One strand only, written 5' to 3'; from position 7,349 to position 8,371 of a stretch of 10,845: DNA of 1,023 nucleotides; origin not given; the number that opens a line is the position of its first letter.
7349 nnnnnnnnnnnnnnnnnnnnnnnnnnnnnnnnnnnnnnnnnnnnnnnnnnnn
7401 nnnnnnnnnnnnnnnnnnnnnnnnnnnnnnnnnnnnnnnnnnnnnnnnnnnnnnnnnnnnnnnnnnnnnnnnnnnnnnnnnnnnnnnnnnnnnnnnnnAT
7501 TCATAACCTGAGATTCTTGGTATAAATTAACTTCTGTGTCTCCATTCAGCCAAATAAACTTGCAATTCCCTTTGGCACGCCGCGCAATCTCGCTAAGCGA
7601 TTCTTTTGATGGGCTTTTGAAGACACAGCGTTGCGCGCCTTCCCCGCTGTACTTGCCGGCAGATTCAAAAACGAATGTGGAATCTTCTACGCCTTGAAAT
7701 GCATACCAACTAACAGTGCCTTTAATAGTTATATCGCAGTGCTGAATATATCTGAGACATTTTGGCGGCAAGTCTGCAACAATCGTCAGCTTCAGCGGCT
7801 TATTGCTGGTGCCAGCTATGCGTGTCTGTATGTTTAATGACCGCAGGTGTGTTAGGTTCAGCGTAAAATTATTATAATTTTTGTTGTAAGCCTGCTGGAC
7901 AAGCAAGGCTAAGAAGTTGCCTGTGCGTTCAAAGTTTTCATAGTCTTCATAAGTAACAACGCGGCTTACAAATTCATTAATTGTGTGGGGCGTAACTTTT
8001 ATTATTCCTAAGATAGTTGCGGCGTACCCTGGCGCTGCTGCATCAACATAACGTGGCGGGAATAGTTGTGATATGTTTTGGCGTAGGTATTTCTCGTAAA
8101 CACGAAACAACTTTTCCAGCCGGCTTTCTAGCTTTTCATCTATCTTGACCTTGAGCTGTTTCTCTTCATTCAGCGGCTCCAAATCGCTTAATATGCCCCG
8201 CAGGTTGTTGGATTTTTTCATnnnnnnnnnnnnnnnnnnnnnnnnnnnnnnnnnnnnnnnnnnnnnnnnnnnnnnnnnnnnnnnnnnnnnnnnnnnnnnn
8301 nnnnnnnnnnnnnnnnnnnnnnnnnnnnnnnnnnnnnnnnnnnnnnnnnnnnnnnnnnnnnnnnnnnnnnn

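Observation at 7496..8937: Translationally coupled tandem paralogs of an unrecognised protein family directly upstream of the structured RNA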

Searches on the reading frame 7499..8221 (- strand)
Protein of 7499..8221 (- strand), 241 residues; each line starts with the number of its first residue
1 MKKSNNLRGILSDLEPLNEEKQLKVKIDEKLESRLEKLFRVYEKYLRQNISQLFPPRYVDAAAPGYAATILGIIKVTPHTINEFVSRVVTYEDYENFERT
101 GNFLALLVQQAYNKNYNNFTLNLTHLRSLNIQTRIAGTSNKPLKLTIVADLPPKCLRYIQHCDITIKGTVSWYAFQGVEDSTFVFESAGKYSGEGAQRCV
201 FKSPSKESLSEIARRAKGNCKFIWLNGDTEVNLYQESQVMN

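Call 5: search_protein_families(library=pfam, proteins=[window:7499-8221:-], max_evalue=10)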
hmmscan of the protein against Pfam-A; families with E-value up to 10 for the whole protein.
window:7499-8221:- (241 aa): 0 families

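Call 8: search_protein_families(library=ncbifam, proteins=[window:7499-8221:-], max_evalue=10)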
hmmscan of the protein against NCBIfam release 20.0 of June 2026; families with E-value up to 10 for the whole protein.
window:7499-8221:- (241 aa): 1 family
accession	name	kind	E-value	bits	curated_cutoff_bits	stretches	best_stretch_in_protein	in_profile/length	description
NF041859.1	silencer_MvaTU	equivalog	0.046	13.9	75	1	4-55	11-60/120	histone-like nucleoid-structuring protein, MvaT/MvaU family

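Call 9: search_protein_families(library=padloc, proteins=[window:7499-8221:-], max_evalue=10)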
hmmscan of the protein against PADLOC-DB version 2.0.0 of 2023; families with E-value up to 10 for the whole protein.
window:7499-8221:- (241 aa): 0 families
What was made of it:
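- On Known anti-phage defence systems (PADLOC): None for A or B (call 9).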
